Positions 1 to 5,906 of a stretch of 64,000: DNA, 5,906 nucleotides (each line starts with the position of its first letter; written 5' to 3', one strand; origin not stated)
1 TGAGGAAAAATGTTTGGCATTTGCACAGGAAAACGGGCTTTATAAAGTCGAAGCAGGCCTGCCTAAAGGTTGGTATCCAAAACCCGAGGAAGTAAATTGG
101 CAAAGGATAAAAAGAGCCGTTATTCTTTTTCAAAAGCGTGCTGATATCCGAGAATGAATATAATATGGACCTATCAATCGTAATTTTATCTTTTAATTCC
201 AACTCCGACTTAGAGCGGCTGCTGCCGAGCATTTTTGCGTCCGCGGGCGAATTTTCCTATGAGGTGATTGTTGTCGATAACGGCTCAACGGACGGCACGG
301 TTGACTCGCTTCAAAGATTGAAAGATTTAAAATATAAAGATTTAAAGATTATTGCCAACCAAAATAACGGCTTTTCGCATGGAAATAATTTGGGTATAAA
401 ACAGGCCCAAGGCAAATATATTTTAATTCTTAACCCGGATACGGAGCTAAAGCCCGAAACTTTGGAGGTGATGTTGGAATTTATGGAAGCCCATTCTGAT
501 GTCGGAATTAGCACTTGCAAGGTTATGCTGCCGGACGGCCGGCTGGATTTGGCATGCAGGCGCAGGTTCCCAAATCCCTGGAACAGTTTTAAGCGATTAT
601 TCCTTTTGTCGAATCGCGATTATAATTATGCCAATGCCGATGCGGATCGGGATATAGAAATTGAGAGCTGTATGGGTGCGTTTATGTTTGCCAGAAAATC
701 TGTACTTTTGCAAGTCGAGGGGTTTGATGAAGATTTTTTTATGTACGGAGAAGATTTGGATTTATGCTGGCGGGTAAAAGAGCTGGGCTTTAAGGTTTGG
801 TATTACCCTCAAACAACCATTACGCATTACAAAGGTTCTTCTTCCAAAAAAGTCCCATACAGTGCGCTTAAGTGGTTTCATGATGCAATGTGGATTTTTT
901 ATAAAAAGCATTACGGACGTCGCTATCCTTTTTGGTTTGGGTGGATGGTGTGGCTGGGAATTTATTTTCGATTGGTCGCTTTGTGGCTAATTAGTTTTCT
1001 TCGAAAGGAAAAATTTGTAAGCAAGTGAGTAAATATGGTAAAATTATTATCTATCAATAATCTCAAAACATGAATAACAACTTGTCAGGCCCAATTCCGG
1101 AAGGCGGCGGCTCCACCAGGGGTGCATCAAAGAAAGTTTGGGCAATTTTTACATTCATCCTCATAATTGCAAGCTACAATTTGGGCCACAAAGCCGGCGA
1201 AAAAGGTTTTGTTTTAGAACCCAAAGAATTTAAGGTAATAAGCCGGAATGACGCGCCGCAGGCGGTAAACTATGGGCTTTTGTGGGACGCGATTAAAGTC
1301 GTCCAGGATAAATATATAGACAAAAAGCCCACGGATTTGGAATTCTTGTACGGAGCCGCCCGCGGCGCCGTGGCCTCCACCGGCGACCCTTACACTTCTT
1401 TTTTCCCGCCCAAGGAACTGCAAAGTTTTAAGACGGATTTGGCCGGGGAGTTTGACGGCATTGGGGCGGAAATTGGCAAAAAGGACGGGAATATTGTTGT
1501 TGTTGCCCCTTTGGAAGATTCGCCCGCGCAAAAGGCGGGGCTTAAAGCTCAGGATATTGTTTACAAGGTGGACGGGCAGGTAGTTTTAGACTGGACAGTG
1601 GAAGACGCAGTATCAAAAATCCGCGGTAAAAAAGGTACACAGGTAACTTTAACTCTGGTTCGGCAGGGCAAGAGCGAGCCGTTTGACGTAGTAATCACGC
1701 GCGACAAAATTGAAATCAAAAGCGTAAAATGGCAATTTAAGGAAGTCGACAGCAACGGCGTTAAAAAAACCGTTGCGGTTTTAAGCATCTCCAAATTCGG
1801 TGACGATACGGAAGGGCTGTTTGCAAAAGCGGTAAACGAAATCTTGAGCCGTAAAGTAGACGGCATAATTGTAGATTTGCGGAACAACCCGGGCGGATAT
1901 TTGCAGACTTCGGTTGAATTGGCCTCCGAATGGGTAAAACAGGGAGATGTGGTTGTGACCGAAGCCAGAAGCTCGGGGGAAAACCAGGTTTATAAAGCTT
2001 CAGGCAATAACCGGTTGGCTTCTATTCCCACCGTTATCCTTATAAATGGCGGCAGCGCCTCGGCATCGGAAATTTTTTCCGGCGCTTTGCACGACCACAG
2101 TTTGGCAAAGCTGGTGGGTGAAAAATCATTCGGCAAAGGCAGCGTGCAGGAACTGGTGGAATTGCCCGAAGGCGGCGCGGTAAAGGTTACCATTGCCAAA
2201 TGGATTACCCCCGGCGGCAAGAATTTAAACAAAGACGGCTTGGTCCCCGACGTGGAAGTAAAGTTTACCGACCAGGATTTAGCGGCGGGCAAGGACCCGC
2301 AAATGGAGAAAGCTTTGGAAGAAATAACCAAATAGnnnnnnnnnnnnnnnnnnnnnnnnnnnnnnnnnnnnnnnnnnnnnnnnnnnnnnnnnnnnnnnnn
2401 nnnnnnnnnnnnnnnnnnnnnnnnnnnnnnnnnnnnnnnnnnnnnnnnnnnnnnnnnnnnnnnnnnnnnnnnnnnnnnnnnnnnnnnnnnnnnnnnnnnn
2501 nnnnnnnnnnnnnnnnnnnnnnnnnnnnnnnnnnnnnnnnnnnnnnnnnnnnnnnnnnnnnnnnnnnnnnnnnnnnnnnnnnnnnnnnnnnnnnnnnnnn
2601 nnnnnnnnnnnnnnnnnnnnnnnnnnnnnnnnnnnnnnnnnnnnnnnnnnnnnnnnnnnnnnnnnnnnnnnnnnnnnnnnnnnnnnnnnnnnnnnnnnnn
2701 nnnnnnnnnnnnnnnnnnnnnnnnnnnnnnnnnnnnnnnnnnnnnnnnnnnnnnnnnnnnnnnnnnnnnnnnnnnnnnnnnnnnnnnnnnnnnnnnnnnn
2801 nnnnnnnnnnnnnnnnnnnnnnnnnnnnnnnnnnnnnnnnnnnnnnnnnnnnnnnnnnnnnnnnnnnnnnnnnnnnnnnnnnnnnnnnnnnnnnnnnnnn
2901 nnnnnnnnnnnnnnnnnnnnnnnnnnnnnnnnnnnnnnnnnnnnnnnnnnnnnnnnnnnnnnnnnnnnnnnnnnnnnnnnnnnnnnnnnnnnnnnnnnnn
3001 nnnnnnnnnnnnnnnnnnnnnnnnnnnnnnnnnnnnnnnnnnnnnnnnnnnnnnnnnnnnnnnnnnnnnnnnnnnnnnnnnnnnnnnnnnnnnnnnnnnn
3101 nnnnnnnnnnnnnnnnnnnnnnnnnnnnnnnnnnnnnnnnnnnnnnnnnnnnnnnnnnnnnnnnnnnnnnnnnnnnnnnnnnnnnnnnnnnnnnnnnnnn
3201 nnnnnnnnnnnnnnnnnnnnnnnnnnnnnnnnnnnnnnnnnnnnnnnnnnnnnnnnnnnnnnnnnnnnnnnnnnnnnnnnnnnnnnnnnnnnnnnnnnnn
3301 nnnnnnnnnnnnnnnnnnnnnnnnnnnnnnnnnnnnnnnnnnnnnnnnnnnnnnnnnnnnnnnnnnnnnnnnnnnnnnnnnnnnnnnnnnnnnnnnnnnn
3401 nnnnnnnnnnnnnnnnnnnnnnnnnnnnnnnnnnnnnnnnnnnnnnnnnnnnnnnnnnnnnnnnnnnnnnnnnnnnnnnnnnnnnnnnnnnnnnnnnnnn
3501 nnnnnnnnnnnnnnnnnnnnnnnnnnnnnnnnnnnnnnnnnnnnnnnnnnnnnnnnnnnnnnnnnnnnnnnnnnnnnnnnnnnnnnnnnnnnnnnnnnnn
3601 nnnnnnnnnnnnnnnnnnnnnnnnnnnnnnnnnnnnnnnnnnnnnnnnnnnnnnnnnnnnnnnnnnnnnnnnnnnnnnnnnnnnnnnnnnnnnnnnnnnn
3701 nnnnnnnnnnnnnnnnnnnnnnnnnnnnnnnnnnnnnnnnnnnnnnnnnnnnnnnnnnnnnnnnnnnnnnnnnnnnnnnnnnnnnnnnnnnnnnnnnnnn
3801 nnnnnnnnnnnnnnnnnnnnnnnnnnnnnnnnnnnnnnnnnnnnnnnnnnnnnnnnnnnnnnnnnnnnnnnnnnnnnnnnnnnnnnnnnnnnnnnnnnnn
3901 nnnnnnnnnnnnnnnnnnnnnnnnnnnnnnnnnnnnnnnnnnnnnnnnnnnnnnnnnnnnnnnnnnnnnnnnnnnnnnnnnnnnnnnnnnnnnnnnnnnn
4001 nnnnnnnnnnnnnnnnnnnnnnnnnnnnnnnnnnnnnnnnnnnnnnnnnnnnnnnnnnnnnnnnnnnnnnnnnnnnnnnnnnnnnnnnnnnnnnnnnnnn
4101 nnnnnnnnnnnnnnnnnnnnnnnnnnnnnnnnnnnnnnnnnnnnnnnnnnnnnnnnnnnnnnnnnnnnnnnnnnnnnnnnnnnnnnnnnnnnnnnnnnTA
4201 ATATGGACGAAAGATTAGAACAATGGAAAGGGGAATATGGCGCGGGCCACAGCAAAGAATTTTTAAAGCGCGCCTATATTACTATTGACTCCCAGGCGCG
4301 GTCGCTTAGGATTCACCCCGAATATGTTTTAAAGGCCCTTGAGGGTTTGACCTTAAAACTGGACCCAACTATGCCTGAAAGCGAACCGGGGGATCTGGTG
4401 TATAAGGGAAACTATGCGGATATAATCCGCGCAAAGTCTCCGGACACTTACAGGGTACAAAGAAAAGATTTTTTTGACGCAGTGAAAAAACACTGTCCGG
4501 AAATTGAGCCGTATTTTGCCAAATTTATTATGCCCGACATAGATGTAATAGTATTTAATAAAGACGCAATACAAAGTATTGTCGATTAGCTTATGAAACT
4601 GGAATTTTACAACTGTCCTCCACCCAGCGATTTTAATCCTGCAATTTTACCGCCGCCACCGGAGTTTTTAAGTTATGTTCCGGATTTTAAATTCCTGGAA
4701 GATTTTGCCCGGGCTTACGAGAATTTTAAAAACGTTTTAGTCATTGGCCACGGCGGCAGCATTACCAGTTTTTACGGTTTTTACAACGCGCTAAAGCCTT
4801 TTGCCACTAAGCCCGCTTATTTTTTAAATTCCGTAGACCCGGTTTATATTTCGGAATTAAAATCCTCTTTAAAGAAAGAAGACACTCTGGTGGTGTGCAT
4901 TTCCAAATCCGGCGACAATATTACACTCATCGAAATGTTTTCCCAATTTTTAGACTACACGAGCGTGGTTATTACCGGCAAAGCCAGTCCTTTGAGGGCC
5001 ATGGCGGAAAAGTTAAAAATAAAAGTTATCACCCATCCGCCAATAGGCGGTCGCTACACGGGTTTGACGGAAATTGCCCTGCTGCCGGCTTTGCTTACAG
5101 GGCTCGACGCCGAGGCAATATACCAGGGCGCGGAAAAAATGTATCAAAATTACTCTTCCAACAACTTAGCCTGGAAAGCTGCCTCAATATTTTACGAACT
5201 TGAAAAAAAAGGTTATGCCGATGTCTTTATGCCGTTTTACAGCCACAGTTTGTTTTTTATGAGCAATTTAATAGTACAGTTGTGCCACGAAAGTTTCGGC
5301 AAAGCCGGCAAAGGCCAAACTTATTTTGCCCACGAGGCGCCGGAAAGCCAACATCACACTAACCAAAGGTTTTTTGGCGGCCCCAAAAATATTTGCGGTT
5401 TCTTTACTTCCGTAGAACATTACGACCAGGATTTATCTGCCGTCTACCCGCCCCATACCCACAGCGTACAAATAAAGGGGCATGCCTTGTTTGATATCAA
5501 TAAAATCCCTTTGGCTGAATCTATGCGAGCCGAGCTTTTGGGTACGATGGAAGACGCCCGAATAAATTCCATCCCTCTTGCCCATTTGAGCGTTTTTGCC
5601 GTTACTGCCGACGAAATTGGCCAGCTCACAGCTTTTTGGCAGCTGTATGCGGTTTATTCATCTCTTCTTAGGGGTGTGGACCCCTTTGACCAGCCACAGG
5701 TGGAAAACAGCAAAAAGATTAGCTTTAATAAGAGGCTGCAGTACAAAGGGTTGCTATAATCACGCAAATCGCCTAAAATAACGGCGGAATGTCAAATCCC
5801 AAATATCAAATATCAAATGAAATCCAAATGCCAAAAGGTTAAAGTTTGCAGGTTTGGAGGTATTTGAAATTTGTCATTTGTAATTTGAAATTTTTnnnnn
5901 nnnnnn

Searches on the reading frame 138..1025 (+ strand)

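Call 7: search_protein_families(library=pfam, proteins=[window:138-1025:+], max_evalue=0.001)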
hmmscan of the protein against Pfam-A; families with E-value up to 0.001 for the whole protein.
window:138-1025:+ (296 aa): 6 families
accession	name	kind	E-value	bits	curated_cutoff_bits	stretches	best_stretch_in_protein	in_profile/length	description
PF00535.33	Glycos_transf_2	-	3.3e-26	92.6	23.3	1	13-129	1-116/168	Glycosyl transferase family 2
PF13641.12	Glyco_tranf_2_3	-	9.5e-21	75.3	27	1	12-239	3-220/230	Glycosyltransferase like family 2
PF13632.12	Glyco_trans_2_3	-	2.7e-10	40.8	27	1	94-287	1-180/198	Glycosyl transferase family group 2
PF10111.15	Glyco_tranf_2_2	-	4.4e-10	39.9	27.3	1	40-247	29-231/276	Glycosyltransferase like family 2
PF02709.20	Glyco_transf_7C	-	3.6e-06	27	23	1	166-231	7-72/78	N-terminal domain of galactosyltransferase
PF13506.12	Glyco_transf_21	-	5.3e-06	26.4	21.7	1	86-231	25-155/174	Glycosyl transferase family 21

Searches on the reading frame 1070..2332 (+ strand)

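Call 7: search_protein_families(library=pfam, proteins=[window:1070-2332:+], max_evalue=0.001)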
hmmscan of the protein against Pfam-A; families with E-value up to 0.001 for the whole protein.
window:1070-2332:+ (421 aa): 4 families
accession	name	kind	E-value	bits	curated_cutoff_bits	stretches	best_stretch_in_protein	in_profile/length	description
PF03572.23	Peptidase_S41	-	1.3e-49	168.4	24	1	235-397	2-165/165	Peptidase family S41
PF17820.7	PDZ_6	-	3.6e-13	49.5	27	1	143-198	1-54/54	PDZ domain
PF13180.12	PDZ_2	-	1.1e-11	45.3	27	1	131-207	3-78/80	PDZ domain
PF00595.29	PDZ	-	1.5e-10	41.7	23.2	1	125-196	8-80/81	PDZ domain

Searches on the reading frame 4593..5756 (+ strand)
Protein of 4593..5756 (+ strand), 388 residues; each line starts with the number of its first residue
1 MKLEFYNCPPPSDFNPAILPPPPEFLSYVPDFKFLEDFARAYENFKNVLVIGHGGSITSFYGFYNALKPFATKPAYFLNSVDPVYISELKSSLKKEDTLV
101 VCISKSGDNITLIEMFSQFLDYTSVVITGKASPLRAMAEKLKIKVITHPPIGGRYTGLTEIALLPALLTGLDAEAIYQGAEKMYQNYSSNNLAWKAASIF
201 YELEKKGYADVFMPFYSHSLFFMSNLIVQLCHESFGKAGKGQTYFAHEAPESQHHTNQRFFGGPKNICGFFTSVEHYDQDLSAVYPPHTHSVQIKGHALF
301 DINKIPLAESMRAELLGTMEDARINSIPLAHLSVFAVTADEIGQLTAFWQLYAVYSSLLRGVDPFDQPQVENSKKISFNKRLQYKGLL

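Call 7: search_protein_families(library=pfam, proteins=[window:4593-5756:+], max_evalue=0.001)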
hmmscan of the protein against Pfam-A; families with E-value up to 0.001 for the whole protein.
window:4593-5756:+ (388 aa): 1 family
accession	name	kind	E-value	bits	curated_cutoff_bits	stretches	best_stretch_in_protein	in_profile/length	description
PF00342.24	PGI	-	1e-08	34.7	22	1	41-106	92-158/486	Phosphoglucose isomerase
